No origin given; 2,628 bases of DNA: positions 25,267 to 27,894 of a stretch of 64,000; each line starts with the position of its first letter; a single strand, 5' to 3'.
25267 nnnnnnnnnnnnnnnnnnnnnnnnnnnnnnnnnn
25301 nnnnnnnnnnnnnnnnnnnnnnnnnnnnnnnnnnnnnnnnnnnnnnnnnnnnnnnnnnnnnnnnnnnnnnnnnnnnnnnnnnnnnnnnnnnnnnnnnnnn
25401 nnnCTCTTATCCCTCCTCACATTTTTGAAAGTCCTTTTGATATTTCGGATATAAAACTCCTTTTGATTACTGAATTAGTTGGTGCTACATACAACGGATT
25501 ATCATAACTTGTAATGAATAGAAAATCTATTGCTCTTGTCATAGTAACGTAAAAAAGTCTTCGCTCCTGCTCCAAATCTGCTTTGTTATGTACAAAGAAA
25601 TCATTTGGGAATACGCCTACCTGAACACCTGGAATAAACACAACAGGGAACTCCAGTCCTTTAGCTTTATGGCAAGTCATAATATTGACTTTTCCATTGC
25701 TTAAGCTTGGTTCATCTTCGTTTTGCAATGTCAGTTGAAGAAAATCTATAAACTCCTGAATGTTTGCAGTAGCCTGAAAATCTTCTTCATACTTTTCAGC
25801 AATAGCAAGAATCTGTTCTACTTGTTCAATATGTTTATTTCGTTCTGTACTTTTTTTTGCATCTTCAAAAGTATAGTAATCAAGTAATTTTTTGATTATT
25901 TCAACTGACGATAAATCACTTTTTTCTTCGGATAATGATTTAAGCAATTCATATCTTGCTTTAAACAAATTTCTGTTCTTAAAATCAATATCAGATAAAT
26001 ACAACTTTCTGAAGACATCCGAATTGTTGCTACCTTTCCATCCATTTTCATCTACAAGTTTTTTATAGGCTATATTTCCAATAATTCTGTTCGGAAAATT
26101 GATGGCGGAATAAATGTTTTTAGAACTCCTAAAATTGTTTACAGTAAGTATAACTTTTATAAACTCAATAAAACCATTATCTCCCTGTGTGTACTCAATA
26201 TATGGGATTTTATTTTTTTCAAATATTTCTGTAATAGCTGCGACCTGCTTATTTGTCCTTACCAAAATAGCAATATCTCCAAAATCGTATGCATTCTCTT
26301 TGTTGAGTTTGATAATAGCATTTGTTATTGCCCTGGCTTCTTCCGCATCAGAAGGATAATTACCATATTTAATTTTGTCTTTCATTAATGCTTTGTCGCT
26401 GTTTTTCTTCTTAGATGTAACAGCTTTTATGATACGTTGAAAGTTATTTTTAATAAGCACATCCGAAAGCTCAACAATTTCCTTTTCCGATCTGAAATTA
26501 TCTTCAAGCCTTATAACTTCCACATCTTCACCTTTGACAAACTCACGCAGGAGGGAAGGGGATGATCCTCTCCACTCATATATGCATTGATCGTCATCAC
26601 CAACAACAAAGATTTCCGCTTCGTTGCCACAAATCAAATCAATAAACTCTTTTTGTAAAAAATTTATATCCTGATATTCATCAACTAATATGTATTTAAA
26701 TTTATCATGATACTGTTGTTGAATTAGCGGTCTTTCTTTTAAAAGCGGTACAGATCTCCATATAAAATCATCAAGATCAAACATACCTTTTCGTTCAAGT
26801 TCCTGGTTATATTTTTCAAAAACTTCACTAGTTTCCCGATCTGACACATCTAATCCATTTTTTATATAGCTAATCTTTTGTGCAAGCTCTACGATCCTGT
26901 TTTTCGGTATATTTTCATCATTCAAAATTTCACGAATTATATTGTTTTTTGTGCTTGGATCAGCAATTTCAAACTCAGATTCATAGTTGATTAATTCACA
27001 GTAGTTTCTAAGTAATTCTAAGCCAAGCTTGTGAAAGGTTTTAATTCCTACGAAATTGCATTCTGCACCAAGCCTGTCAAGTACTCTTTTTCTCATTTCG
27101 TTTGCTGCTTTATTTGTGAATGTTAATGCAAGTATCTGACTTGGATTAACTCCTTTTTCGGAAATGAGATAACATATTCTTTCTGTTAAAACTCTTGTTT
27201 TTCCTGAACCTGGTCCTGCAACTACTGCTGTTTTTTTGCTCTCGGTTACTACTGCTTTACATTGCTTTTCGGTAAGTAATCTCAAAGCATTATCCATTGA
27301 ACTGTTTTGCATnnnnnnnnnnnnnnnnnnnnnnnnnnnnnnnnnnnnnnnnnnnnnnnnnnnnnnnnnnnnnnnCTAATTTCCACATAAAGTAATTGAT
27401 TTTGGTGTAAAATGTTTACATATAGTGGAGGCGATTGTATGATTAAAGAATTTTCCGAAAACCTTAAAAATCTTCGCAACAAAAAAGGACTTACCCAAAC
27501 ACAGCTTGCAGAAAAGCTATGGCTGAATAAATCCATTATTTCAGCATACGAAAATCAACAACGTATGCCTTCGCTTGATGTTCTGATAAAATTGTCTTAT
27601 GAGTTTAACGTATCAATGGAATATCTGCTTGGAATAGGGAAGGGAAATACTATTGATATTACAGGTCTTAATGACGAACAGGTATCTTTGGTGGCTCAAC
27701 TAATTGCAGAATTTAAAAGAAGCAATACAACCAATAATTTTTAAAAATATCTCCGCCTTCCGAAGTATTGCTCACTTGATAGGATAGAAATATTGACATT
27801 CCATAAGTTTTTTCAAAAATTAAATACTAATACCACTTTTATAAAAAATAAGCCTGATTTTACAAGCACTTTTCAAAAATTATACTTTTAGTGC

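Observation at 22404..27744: Seven-gene operon on the island (UvrD-like helicase, HIRAN, cytoplasmic LRR, two YbjN-like proteins, TM/zinc-ribbon protein, small protein) with a divergent XRE regulator: candidate undescribed defence-type system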

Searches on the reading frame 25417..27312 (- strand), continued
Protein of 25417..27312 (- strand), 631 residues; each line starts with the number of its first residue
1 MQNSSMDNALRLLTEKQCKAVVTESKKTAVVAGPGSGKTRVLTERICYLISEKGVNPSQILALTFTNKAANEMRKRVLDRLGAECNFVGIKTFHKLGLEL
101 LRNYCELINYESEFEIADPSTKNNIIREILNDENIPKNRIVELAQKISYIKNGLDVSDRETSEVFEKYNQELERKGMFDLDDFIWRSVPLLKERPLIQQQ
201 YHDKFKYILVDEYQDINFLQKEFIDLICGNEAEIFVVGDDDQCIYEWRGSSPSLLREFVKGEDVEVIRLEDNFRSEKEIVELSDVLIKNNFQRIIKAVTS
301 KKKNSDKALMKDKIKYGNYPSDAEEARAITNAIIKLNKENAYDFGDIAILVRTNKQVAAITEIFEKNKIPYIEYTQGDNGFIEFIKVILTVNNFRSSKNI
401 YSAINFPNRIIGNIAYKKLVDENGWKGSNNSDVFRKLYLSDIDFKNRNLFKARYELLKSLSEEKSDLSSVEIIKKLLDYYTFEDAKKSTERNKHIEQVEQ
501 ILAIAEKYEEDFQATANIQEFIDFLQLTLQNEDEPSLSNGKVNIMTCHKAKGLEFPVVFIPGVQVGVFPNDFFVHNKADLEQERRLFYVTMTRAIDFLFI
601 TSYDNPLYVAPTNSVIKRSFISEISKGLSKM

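Call 82: find_related_loci(query=A1, collection=viral_contigs, flank=8000)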
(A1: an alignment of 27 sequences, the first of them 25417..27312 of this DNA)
Query A1 (631 aa) in viral_contigs; peptide patterns used: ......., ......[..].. (x = any residue, [..] = any of these).
76 stretches matched a pattern; 57 encode a relative of the query (tblastn E <= 1e-3); 57 distinct loci.
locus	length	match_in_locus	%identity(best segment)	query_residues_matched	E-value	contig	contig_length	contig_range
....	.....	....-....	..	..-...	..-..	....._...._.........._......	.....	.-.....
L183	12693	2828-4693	30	13-631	3e-64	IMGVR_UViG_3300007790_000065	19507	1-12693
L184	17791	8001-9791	29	13-602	9e-61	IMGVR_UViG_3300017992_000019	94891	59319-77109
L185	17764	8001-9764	30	48-626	1e-56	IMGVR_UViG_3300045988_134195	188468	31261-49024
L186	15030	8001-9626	29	13-602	1e-54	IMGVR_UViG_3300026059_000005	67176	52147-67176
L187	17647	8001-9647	29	10-602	2e-53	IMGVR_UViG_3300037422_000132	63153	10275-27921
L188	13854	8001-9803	27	13-626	2e-52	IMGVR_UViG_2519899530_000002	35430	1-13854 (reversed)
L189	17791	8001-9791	29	13-602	9e-61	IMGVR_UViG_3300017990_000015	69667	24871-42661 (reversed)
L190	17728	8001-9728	29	10-626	2e-48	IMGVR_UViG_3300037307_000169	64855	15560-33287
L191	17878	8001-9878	30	10-626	2e-62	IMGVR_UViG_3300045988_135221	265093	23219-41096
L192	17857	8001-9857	30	17-629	1e-55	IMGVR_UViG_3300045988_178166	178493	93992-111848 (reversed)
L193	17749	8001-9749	25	13-605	2e-43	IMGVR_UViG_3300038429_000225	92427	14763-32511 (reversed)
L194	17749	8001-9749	25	13-605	3e-43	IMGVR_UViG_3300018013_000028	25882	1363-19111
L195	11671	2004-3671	32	13-601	1e-39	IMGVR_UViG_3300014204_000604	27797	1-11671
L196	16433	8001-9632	33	13-601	2e-38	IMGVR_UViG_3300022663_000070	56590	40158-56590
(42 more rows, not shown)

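Call 84: find_encoding_contigs(protein=P0136, flank=10000, max_places=2)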
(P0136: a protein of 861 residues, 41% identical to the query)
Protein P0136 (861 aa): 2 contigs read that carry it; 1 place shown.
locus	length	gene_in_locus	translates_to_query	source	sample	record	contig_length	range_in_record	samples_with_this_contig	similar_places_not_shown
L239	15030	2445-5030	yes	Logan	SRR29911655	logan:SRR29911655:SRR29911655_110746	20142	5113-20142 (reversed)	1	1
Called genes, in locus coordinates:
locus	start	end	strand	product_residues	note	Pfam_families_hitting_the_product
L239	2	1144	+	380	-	?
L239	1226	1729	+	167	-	-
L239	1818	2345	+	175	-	-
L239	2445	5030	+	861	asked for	PF00580:UvrD-helicase, PF01443:Viral_helicase1 (faint), PF13086:AAA_11, PF13245:AAA_19, PF13604:AAA_30 (faint), PF13361:UvrD_C, PF13538:UvrD_C_2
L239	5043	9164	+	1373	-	-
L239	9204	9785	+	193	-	-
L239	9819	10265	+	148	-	-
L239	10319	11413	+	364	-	PF13306:LRR_5, PF13855:LRR_8 (faint), PF13306:LRR_5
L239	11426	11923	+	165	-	-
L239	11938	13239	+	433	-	PF00069:Pkinase, PF07714:PK_Tyr_Ser-Thr (faint)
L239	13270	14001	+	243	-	PF00092:VWA (weak)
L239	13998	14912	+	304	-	PF13672:PP2C_2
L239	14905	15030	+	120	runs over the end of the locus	PF15616:TerY_C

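Call 85: find_encoding_contigs(protein=P0133, flank=10000, max_places=2)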
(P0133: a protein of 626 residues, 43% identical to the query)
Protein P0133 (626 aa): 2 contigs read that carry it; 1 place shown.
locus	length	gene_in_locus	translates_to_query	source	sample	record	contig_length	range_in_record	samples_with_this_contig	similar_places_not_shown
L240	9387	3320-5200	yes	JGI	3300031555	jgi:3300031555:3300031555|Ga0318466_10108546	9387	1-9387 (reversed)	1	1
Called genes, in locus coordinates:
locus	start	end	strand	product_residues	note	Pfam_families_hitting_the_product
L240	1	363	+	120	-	?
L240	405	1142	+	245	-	PF20772:TACO1_YebC_N, PF01709:Transcrip_reg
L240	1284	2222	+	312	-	PF02899:Phage_int_SAM_1 (faint), PF00589:Phage_integrase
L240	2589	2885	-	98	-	PF13560:HTH_31 (weak), PF12844:HTH_19, PF01381:HTH_3, PF13443:HTH_26 (weak)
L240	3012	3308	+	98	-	PF08797:HIRAN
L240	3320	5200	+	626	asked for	PF00580:UvrD-helicase, PF01443:Viral_helicase1 (faint), PF13245:AAA_19, PF13604:AAA_30 (faint), PF13087:AAA_12 (faint), PF13361:UvrD_C, PF13538:UvrD_C_2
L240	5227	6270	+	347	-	PF13353:Fer4_12, PF04055:Radical_SAM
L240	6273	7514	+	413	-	-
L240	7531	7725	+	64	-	-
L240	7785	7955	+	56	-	-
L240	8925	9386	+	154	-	?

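Call 102: search_protein_families(library=padloc, alignment_id=A7, max_evalue=0.00001)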
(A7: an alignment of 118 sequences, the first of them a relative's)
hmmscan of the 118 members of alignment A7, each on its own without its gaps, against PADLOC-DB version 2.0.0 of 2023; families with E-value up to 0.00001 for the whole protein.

A. member 1, L011:136-495:+ (120 aa): 0 families

B. families by the number of members that match (of 118 scanned): 139 families (the first 25 are shown)
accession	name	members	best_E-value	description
PDLC02926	HTH_VI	4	5e-15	-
PDLC04142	capH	4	6.8e-14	capH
PDLC03952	RmrA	4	2e-12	-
PDLC03947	RmrA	4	2.6e-11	-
PDLC04138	mad6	3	1.1e-17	mads_6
PDLC04047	PD-T4-6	3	7.9e-15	-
PDLC04042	PD-T4-6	3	5e-13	-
PDLC03954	RmrA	3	1.2e-12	-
PDLC04053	PD-T4-6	3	1e-11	-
PDLC03665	Control_protein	3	2.2e-09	control protein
PDLC04775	PDC-M69A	3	8.5e-09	-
PDLC03944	RmrA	2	7.2e-11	-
PDLC03951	RmrA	2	7.4e-11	-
PDLC03949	RmrA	2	4.2e-09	-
PDLC03945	RmrA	2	9.1e-09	-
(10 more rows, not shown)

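Call 105: search_protein_families(library=padloc, alignment_id=A8, max_evalue=0.00001)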
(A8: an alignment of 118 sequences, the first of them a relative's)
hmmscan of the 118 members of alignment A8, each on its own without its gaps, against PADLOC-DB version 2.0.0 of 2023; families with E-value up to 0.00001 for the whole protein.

A. member 1, L022:551-1090:+ (180 aa): 0 families

B. families by the number of members that match (of 118 scanned): 124 families (the first 25 are shown)
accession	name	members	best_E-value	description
PDLC05027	PDC-S48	6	9.2e-13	-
PDLC02926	HTH_VI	2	7e-14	-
PDLC04142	capH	2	1.4e-11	capH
PDLC03665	Control_protein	2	5.5e-10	control protein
PDLC03954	RmrA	2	2.1e-09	-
PDLC03951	RmrA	2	1.9e-08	-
PDLC03947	RmrA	2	1.9e-08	-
PDLC03949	RmrA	2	1.1e-07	-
PDLC03944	RmrA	2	1.4e-07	-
PDLC00132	GajB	1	4.7e-54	UrvD helicase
PDLC03802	RTasHel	1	2.3e-50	DRT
PDLC00117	GajB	1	1.4e-43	UrvD helicase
PDLC00114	GajB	1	3e-41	UrvD helicase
PDLC00103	GajB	1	5.1e-39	UrvD helicase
PDLC00123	GajB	1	9.6e-39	UrvD helicase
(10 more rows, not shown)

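Call 106: search_protein_families(library=padloc, proteins=[L014:1439-5014:+, L014:5294-7093:+, L014:7889-9355:-, L180:2661-6305:+, L092:10804-12111:+, L240:5227-6267:+, L240:6273-7511:+, L011:1103-2701:+, L012:181-1794:+, L012:15759-17243:-], max_evalue=0.00001)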
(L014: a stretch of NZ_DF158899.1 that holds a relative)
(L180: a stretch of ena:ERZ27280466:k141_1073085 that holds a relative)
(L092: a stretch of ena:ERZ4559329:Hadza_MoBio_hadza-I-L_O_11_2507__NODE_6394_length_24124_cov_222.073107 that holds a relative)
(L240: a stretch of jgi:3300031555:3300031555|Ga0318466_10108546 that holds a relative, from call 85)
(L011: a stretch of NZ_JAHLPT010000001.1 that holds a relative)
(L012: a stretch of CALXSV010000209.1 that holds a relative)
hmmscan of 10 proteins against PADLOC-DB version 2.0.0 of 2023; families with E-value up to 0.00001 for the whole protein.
L014:1439-5014:+ (1192 aa): 0 families

L014:5294-7093:+ (600 aa): 0 families

L014:7889-9355:- (489 aa): 0 families

L180:2661-6305:+ (1215 aa): 0 families

L092:10804-12111:+ (436 aa): 7 families
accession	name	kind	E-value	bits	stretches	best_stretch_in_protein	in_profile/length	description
PDLC04786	PDC-S01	-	1.1e-176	586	1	6-436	3-432/439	-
PDLC04792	PDC-S01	-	9.7e-118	391.6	1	6-436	2-433/452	-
PDLC04788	PDC-S01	-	9.4e-113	375.5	1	6-424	2-416/448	-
PDLC04787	PDC-S01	-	3.2e-22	77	1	4-424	9-396/412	-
PDLC04789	PDC-S01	-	4.6e-22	76.6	1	7-410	3-360/375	-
PDLC04790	PDC-S01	-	3.1e-20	70.3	1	4-399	10-376/422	-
PDLC04791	PDC-S01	-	8.1e-16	55.7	1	312-420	274-381/395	-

L240:5227-6267:+ (347 aa): 3 families
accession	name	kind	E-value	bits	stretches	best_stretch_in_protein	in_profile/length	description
PDLC02903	pVip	-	2.4e-18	64.5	1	14-169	5-159/257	Viperins not associated with kinases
PDLC02904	pVip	-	1.8e-16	58.4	1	15-163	9-156/262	Viperins associated with kinases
PDLC02905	pVip-kinase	-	1.3e-08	32.6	1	16-126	189-301/474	Viperin-kinase fusion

L240:6273-7511:+ (413 aa): 0 families

L011:1103-2701:+ (533 aa): 0 families

L012:181-1794:+ (538 aa): 83 families (the best 25 are shown)
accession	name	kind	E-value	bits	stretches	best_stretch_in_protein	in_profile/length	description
PDLC03076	Specificity_I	-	2.8e-153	509.7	2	248-538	197-487/488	Type I specificity subunit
PDLC03127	Specificity_I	-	2.5e-112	374.5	2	113-336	8-232/571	Type I specificity subunit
PDLC03179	Specificity_I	-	2.9e-103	344.8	2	52-289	39-277/589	Type I specificity subunit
PDLC03096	Specificity_I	-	1.8e-85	286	2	52-289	22-254/658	Type I specificity subunit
PDLC03079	Specificity_I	-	6.8e-64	214.7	2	260-532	164-416/470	Type I specificity subunit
PDLC03169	Specificity_I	-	1.1e-58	197.7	2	364-533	5-176/461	Type I specificity subunit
PDLC03143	Specificity_I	-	3.4e-58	195.7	2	379-525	42-190/471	Type I specificity subunit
PDLC03196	Specificity_I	-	1.7e-56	189.9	4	42-128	13-97/792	Type I specificity subunit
PDLC03188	Specificity_I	-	2.5e-55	186.2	2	116-281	59-228/458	Type I specificity subunit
PDLC03128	Specificity_I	-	3.1e-52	175.7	2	373-530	203-358/392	Type I specificity subunit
PDLC03083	Specificity_I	-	5.6e-52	174.8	2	364-528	300-465/717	Type I specificity subunit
PDLC03056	Specificity_I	-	3.1e-46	156.1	2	47-126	472-551/590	Type I specificity subunit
PDLC03072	Specificity_I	-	1.6e-37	127.6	2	364-528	19-180/448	Type I specificity subunit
PDLC03186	Specificity_I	-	7.9e-33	112.1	2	364-527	211-373/419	Type I specificity subunit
PDLC03189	Specificity_I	-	1.3e-32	111.3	2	213-380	100-235/459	Type I specificity subunit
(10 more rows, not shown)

L012:15759-17243:- (495 aa): 0 families

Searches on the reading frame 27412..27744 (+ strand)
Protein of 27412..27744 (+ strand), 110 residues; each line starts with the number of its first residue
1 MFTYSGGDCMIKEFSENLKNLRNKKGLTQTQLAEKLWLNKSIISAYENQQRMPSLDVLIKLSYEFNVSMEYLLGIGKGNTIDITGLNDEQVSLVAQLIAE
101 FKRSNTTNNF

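Call 3: search_protein_families(library=pfam, proteins=[window:27412-27744:+], max_evalue=0.01)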
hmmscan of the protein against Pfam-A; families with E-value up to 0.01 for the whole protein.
window:27412-27744:+ (110 aa): 6 families
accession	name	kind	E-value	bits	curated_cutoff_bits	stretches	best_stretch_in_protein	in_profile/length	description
PF01381.28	HTH_3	-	1.8e-16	60.4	23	1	18-72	1-55/55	Helix-turn-helix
PF12844.13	HTH_19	-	1e-12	48.2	30.2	1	16-73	2-59/64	Helix-turn-helix domain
PF13560.12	HTH_31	-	9.2e-08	32.7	27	1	13-61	1-50/64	Helix-turn-helix domain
PF13443.12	HTH_26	-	4.2e-05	24.2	22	1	17-73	1-58/63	Cro/C1-type HTH DNA-binding domain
PF07022.19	Phage_CI_repr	-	0.00046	20.9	22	1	29-74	15-59/65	Bacteriophage CI repressor helix-turn-helix domain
PF13413.12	HTH_25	-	0.007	16.6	24.6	0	18-49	2-33/62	Helix-turn-helix domain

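Call 4: search_protein_families(library=padloc, proteins=[window:27412-27744:+], max_evalue=0.01)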
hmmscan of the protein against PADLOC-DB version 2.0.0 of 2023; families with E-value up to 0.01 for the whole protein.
window:27412-27744:+ (110 aa): 22 families
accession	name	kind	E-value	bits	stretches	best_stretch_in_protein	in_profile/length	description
PDLC02926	HTH_VI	-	1e-15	55.7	1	14-73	2-61/92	-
PDLC03954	RmrA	-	8.1e-13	46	1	15-81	12-78/380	-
PDLC04142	capH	-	1.1e-10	40.5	1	11-74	4-67/103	capH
PDLC03945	RmrA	-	3.2e-10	37.7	1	16-73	5-62/394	-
PDLC03951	RmrA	-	5.9e-10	36.7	1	15-74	10-69/400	-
PDLC03947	RmrA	-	2.2e-09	34.6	1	15-73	13-71/383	-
PDLC03944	RmrA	-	4.8e-09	33.8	1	15-74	8-67/384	-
PDLC03948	RmrA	-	8.4e-08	29.5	1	15-73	10-68/397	-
PDLC03665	Control_protein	-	9.3e-08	30.2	1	14-73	9-69/77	control protein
PDLC03949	RmrA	-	2.1e-07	28.2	1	17-73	6-62/363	-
PDLC03952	RmrA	-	1.1e-06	25.8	1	16-73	25-82/395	-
PDLC03671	Control_protein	-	1.4e-06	26.4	1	11-73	11-74/84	control protein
PDLC03955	RmrA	-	1.2e-05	22.8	1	17-72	24-79/371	-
PDLC03950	RmrA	-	2.7e-05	21.3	1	17-78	6-67/369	-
PDLC03664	Control_protein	-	2.9e-05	22.4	1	13-66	13-66/74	control protein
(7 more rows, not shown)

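Call 15: search_protein_families(library=phrogs, proteins=[window:27412-27744:+], max_evalue=0.01)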
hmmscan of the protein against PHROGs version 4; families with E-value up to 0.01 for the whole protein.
window:27412-27744:+ (110 aa): 24 families
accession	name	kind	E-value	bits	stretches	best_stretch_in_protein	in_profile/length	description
phrog_8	-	transcription regulation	1.9e-19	71.3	1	10-75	73-138/346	transcriptional regulator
phrog_3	-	transcription regulation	9e-14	53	1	10-91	85-167/430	transcriptional repressor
phrog_4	-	transcription regulation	4e-13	50.1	1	10-77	133-196/400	transcriptional repressor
phrog_2967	-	transcription regulation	5.3e-13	50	1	10-80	7-77/225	transcriptional regulator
phrog_1373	-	transcription regulation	1.9e-09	38.8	1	14-77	64-127/166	transcriptional regulator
phrog_2439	-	transcription regulation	2.5e-09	37.5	1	15-74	9-68/367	transcriptional regulator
phrog_5823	-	transcription regulation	2.9e-09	37.6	1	11-75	4-69/404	transcriptional regulator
phrog_7241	-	transcription regulation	5.9e-08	33.8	1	16-72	64-120/122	transcriptional regulator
phrog_7396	-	unknown function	9.9e-08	32.9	1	16-78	18-83/227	-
phrog_4836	-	transcription regulation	1e-07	32.7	1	12-73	74-135/194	CII-like regulator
phrog_7950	-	transcription regulation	4.2e-07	30.9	1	16-49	10-43/68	transcriptional repressor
phrog_3037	-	transcription regulation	3.8e-06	27.8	1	12-90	25-91/189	transcriptional repressor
phrog_2104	-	unknown function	4.8e-06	27.7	1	16-61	42-87/103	-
phrog_2328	-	transcription regulation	6.3e-06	27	1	13-73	15-75/128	transcriptional repressor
phrog_4031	-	unknown function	9.8e-06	25.3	1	12-72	517-578/626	-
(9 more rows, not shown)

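Call 16: search_protein_families(library=ncbifam, proteins=[window:27412-27744:+], max_evalue=0.01)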
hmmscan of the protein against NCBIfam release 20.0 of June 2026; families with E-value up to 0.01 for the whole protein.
window:27412-27744:+ (110 aa): 16 families
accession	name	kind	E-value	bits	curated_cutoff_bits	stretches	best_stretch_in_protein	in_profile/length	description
NF041951.1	phage_RstR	subfamily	1.5e-15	57.4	80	1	13-79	2-68/108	RstR family transcriptional repressor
NF052239.1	antitox_spr1629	equivalog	8.5e-10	38.3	335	1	16-73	5-62/377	spr1629 family repressor/antitoxin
TIGR00270.2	TIGR00270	equivalog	3e-08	33.6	110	1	10-69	72-131/159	multiprotein bridging factor aMBF1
NF007271.0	PRK09726.1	equivalog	1.2e-07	31.6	79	1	14-70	13-69/88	type II toxin-antitoxin system antitoxin HipB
NF041575.1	antitoxPezA_Strep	equivalog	1.7e-07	31.3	290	1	15-100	3-84/158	type II toxin-antitoxin system antitoxin PezA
TIGR03070.1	couple_hipB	subfamily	6.6e-07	29.2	71.65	1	12-63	1-52/58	type II toxin-antitoxin system Y4mF family antitoxin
NF003162.0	PRK04140.1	equivalog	1.7e-06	27.3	263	1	15-77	128-190/317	transcriptional regulator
NF007408.0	PRK09943.1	equivalog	1.7e-05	24.4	211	1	15-71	9-65/185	HTH-type transcriptional regulator PuuR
TIGR03830.1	CxxCG_CxxCG_HTH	subfamily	4.6e-05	23.2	61.8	1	15-61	67-115/127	type II TA system antitoxin MqsA family protein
NF047948.1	male_kill_WMK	equivalog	0.00012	21.6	300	1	14-76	163-224/300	WO male-killing family protein Wmk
NF038139.1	Reg_Aceta_RamB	equivalog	0.00044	19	700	1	17-71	6-60/465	acetate metabolism transcriptional regulator RamB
NF010465.0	PRK13890.1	equivalog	0.0011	19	96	1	14-74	6-66/121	conjugal transfer protein TrbA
NF006015.0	PRK08154.1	subfamily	0.0015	17.7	204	1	10-86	27-103/314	anaerobic benzoate catabolism transcriptional regulator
NF007257.0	PRK09706.1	subfamily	0.0025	17.6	101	1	13-73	5-65/135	transcriptional repressor DicA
NF038310.1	lysogeny_AimR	equivalog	0.0032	16.5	70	1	18-66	1-49/365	AimR family lysis-lysogeny pheromone receptor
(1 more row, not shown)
